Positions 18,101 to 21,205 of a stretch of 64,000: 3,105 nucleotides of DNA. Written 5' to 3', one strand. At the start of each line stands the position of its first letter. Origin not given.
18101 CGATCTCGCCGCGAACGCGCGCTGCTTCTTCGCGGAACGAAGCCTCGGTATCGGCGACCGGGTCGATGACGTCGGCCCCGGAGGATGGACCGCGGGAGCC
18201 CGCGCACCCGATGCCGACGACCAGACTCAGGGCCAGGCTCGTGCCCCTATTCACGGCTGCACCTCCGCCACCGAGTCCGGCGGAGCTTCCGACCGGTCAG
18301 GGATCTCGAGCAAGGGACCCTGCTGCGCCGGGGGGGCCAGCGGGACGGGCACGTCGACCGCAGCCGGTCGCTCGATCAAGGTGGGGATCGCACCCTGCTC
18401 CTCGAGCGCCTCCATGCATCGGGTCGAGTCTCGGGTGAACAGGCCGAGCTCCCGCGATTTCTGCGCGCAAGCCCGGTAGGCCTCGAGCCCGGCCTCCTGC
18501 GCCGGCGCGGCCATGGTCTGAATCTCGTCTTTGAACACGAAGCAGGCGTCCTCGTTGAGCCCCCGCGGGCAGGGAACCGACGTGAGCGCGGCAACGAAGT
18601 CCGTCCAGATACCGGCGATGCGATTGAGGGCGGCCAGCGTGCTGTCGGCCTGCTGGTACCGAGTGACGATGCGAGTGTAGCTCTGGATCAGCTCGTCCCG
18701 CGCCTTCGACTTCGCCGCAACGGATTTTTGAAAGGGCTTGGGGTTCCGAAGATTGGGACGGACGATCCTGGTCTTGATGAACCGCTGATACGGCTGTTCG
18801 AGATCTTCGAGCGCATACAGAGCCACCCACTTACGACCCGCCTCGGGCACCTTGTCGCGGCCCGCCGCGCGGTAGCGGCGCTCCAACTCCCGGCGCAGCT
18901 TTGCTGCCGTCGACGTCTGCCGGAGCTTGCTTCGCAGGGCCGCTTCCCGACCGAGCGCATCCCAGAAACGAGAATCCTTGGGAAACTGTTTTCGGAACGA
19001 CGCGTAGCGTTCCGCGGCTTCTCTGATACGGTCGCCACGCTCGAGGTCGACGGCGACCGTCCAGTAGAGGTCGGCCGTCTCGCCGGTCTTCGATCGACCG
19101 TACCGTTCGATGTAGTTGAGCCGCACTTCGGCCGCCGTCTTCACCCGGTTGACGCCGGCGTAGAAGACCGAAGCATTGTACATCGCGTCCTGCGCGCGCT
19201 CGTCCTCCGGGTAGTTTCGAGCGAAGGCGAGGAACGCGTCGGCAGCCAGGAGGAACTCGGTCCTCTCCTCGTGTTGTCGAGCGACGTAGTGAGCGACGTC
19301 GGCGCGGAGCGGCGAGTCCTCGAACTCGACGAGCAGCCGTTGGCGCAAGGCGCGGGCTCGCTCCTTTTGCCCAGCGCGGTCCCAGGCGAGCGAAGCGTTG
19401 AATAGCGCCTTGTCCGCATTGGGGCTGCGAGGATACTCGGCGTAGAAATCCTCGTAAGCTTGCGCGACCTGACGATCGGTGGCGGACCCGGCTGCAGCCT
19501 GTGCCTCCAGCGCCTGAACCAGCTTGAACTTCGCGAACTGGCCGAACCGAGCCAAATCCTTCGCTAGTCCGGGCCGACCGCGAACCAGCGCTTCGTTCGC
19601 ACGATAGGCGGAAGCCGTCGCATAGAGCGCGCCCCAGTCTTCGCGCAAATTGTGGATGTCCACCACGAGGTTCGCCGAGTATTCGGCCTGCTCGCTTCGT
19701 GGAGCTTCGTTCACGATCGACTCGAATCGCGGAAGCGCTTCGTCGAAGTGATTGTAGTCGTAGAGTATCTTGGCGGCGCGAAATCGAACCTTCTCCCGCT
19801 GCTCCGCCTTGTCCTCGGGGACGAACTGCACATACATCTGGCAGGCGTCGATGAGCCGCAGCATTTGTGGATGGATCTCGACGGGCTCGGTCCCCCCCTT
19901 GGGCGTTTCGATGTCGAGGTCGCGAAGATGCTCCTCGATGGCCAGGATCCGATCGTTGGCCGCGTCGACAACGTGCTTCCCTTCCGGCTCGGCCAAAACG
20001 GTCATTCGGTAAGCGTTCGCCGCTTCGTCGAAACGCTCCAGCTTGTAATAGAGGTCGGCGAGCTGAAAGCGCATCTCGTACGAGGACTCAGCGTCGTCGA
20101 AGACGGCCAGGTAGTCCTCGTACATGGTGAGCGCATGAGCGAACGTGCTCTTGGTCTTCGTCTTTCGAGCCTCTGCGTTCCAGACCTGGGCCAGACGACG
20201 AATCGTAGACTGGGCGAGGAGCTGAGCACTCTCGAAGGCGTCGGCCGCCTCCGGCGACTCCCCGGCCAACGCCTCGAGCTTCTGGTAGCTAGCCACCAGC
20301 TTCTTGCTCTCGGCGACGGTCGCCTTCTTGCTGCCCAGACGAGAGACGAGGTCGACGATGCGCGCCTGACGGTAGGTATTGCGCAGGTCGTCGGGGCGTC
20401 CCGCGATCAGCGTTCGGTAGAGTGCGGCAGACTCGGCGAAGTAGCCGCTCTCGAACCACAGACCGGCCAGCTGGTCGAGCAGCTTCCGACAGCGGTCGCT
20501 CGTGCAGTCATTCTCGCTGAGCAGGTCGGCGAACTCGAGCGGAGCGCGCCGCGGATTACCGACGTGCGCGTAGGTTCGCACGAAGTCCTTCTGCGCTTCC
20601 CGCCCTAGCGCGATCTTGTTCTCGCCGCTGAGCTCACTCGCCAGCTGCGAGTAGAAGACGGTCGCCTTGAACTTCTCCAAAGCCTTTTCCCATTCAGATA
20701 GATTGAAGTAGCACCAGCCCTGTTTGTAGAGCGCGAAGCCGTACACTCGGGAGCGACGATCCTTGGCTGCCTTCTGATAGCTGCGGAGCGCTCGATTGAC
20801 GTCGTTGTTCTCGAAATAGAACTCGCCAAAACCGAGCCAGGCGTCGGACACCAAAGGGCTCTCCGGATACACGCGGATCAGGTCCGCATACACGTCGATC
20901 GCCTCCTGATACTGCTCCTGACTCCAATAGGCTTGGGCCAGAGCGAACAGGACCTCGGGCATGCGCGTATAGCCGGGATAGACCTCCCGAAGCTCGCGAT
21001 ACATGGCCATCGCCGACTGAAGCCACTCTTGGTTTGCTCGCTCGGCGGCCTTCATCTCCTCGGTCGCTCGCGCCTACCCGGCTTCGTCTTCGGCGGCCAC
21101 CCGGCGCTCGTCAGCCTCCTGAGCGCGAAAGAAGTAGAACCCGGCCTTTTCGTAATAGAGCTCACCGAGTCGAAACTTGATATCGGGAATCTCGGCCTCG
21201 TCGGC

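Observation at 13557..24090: Compact Glt/Nfs-like trans-envelope complex operon in a single contiguous gene string (A/B-C-D-E-F-G order)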

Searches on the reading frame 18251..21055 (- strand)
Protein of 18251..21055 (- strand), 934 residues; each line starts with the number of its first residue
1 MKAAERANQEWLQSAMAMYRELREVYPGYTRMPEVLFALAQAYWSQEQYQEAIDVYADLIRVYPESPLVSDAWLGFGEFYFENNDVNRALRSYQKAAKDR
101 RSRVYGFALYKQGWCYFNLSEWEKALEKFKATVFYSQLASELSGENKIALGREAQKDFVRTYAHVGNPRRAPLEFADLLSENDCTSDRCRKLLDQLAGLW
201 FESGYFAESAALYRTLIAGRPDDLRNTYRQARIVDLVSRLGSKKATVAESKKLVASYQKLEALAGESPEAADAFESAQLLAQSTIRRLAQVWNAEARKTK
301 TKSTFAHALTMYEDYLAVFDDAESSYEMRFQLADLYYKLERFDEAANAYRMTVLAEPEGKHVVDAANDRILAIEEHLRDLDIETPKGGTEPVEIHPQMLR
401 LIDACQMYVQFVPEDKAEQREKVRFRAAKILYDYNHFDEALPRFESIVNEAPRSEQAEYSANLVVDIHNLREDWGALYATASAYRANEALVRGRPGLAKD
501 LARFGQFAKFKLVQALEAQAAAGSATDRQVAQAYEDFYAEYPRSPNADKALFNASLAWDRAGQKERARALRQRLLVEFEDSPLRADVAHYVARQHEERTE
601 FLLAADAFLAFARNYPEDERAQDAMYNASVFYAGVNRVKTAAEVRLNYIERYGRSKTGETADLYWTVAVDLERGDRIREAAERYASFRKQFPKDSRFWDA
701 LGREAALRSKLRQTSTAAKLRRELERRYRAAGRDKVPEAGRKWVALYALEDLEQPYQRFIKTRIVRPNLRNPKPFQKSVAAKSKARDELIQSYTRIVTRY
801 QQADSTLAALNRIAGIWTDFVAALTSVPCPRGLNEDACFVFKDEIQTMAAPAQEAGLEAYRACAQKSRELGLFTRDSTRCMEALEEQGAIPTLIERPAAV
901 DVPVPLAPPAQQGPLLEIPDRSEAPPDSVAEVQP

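Call 6: search_protein_families(library=pfam, proteins=[window:18251-21055:-], max_evalue=0.01)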
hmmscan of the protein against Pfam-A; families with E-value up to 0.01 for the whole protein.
window:18251-21055:- (934 aa): 15 families
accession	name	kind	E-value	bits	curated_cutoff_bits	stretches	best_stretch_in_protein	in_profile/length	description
PF13174.12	TPR_6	-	5.1e-17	61.7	26.3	2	34-66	1-33/33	Tetratricopeptide repeat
PF07719.23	TPR_2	-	2.4e-15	55.7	27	1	33-65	1-33/34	Tetratricopeptide repeat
PF14559.12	TPR_19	-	1.4e-11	45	25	1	13-70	8-62/68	Tetratricopeptide repeat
PF13432.12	TPR_16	-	6.8e-10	39.7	32.7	1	37-98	1-59/65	Tetratricopeptide repeat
PF12895.13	ANAPC3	-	7.5e-10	39.4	27.2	0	76-128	29-78/82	Anaphase-promoting complex, cyclosome, subunit 3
PF00515.34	TPR_1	-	8.5e-10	38.5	27.8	0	34-56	2-24/34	Tetratricopeptide repeat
PF13181.12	TPR_8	-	2e-07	31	25.7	1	34-65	2-33/34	Tetratricopeptide repeat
PF13424.12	TPR_12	-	8.1e-07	29.6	30.1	1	20-64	27-76/77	Tetratricopeptide repeat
PF13176.12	TPR_7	-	5.1e-06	26.6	27.9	1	36-61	2-27/36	Tetratricopeptide repeat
PF13428.12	TPR_14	-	1.8e-05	25.4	23.5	1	33-68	1-36/44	Tetratricopeptide repeat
PF13414.12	TPR_11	-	0.00044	20.3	26.8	0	41-67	2-28/42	TPR repeat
PF24575.1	TPR_Slam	-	0.0019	19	35.2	0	20-87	32-98/104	Surface lipoprotein assembly modifier, N-terminal TPR repeats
PF13525.12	YfiO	-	0.005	17.1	25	1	5-70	14-79/203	Outer membrane lipoprotein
PF25058.1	ARM_TT21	-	0.0082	16.5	27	0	34-100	58-124/155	Tetratricopeptide repeat protein 21 ARM repeat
PF22883.1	Consortin_N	-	0.0092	16.3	27.7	0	29-54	2-27/52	Consortin, N-terminal domain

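Call 7: search_protein_families(library=ncbifam, proteins=[window:18251-21055:-], max_evalue=0.01)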
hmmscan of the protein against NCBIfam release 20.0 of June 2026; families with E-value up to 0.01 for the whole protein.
window:18251-21055:- (934 aa): 9 families
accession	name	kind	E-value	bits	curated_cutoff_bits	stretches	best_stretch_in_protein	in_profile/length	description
TIGR02795.1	tol_pal_ybgF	equivalog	5.1e-24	85.2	90.1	3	13-97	19-103/119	tol-pal system protein YbgF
NF008068.0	PRK10803.1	equivalog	4e-13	49.9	383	1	12-98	159-245/263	cell division protein CpoB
TIGR03302.1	OM_YfiO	subfamily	1.7e-12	47.4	81.4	1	2-100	39-138/239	outer membrane protein assembly factor BamD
NF040959.1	MamA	equivalog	2.1e-07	30.6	200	1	22-133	60-166/204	magnetosome protein MamA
TIGR02552.1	LcrH_SycD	equivalog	8.4e-06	25.5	104.8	1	35-141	20-121/136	SycD/LcrH family type III secretion system chaperone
NF052312.1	T9SS_PorW_SprE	equivalog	0.00016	20.5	250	1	12-135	232-357/716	type IX secretion system periplasmic lipoprotein PorW/SprE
NF033762.1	social_mot_Tgl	equivalog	0.00025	20.5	225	1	13-133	48-163/252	social motility TPR repeat lipoprotein Tgl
NF033920.0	C39_PA2778_fam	equivalog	0.00092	18.7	150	0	11-98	171-252/255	PA2778 family cysteine peptidase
NF007692.0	PRK10370.1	equivalog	0.0097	15.5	306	0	45-98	59-109/206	heme lyase NrfEFG subunit NrfG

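Call 59: search_protein_families(library=ncbifam, proteins=[L086:835-1899:-, L086:1984-2376:-, L004:172-2037:-, L003:1247-1675:-], max_evalue=0.01)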
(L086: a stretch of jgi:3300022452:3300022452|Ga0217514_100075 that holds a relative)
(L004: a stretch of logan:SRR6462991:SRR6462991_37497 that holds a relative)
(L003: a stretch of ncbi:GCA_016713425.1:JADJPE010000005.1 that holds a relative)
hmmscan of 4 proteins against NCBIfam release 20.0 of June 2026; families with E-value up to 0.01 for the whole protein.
L086:835-1899:- (354 aa): 2 families
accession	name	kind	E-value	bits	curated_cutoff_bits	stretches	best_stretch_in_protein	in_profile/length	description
TIGR02442.1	Cob-chelat-sub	hypoth_equivalog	4.6e-07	28.7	779.45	1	76-196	470-590/641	putative cobaltochelatase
TIGR03788.1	marine_srt_targ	equivalog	0.0058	15.1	551.65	1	81-187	274-379/629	marine proteobacterial sortase target protein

L086:1984-2376:- (130 aa): 0 families

L004:172-2037:- (621 aa): 0 families

L003:1247-1675:- (142 aa): 0 families
